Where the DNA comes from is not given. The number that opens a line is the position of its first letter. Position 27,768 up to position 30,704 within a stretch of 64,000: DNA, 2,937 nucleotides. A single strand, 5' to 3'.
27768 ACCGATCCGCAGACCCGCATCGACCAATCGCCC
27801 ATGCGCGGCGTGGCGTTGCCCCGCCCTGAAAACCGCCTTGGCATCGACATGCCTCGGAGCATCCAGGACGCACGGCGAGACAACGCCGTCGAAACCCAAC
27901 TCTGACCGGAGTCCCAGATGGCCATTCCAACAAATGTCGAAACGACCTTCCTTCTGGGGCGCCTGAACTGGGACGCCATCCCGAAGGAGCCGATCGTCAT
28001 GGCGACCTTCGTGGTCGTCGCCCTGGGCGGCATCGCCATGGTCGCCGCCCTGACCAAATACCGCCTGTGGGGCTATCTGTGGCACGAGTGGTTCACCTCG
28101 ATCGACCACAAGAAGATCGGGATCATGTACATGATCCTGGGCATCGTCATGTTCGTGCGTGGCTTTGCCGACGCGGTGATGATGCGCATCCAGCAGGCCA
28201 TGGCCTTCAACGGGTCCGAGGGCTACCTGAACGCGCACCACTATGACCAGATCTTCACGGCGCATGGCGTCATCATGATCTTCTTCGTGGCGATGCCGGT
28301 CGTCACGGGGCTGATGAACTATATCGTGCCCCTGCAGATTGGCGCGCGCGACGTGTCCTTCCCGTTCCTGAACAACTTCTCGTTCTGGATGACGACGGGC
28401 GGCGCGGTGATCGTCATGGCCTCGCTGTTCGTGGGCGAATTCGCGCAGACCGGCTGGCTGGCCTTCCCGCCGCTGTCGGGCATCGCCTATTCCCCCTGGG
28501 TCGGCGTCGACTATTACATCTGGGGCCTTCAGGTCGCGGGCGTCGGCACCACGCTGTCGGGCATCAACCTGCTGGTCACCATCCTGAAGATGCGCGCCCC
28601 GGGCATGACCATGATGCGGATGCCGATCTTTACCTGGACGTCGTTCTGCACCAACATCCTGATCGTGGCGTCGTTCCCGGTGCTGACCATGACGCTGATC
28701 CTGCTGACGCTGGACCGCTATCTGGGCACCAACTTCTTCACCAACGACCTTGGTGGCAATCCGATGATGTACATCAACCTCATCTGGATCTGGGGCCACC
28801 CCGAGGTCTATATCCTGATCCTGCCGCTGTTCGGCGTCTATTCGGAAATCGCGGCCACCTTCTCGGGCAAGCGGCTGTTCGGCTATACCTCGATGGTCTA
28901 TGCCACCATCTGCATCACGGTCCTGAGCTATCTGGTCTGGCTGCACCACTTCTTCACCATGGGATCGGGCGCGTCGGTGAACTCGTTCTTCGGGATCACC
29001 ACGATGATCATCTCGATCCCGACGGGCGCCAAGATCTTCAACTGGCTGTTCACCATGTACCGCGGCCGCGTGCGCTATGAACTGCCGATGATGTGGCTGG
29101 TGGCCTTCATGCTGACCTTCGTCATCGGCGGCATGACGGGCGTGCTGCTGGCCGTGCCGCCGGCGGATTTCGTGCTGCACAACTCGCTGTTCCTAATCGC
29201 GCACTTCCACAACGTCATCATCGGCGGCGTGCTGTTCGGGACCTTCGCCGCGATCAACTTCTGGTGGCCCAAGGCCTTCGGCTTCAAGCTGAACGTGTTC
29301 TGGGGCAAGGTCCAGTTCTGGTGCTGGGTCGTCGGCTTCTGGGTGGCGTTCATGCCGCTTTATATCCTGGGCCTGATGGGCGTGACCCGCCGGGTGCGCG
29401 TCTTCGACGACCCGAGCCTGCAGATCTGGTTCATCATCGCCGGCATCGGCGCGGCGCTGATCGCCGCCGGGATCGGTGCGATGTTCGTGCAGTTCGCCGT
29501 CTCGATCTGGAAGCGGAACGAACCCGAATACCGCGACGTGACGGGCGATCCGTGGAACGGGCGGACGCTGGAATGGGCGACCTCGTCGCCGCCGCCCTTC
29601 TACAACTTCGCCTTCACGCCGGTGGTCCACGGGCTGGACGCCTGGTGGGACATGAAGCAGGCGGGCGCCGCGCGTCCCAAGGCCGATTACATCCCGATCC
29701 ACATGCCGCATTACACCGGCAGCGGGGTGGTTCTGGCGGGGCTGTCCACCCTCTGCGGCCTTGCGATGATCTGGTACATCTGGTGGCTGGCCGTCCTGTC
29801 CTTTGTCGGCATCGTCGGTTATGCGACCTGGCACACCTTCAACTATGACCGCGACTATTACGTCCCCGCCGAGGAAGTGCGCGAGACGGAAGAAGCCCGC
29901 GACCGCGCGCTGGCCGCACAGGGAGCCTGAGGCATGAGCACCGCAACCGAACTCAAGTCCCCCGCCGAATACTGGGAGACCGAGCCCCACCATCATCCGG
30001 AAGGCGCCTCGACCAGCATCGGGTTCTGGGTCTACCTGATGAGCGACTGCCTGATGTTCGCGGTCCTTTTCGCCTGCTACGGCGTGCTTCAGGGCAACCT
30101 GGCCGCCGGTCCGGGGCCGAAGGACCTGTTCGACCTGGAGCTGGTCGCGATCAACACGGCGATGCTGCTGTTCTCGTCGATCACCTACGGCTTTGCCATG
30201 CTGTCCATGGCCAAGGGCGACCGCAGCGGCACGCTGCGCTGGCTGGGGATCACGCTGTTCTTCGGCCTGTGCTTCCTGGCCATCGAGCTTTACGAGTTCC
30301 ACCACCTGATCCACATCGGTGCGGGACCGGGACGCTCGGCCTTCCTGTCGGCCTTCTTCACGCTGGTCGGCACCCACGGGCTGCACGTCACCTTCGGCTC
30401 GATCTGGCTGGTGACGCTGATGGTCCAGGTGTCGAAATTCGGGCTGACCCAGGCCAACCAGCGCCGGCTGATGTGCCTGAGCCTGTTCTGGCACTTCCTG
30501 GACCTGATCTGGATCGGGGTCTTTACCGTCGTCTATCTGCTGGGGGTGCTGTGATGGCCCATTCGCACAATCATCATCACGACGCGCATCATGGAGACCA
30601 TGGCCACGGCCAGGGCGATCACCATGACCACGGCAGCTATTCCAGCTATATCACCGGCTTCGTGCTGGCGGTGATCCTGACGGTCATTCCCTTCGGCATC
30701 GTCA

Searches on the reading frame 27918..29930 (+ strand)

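Call 22: search_protein_families(library=pfam, proteins=[window:27918-29930:+], max_evalue=0.00001)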
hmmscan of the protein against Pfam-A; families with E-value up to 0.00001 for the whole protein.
window:27918-29930:+ (670 aa): 1 family
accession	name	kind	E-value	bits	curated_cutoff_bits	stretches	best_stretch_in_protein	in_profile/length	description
PF00115.25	COX1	-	1.2e-144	482.8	34.8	1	66-513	1-435/436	Cytochrome C and Quinol oxidase polypeptide I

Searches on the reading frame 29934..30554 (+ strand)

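Call 22: search_protein_families(library=pfam, proteins=[window:29934-30554:+], max_evalue=0.00001)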
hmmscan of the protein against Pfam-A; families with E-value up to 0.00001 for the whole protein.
window:29934-30554:+ (206 aa): 1 family
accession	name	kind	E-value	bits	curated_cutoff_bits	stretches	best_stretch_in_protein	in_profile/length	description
PF00510.24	COX3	-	9.9e-18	65.4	23.8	1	27-204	76-257/258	Cytochrome c oxidase subunit III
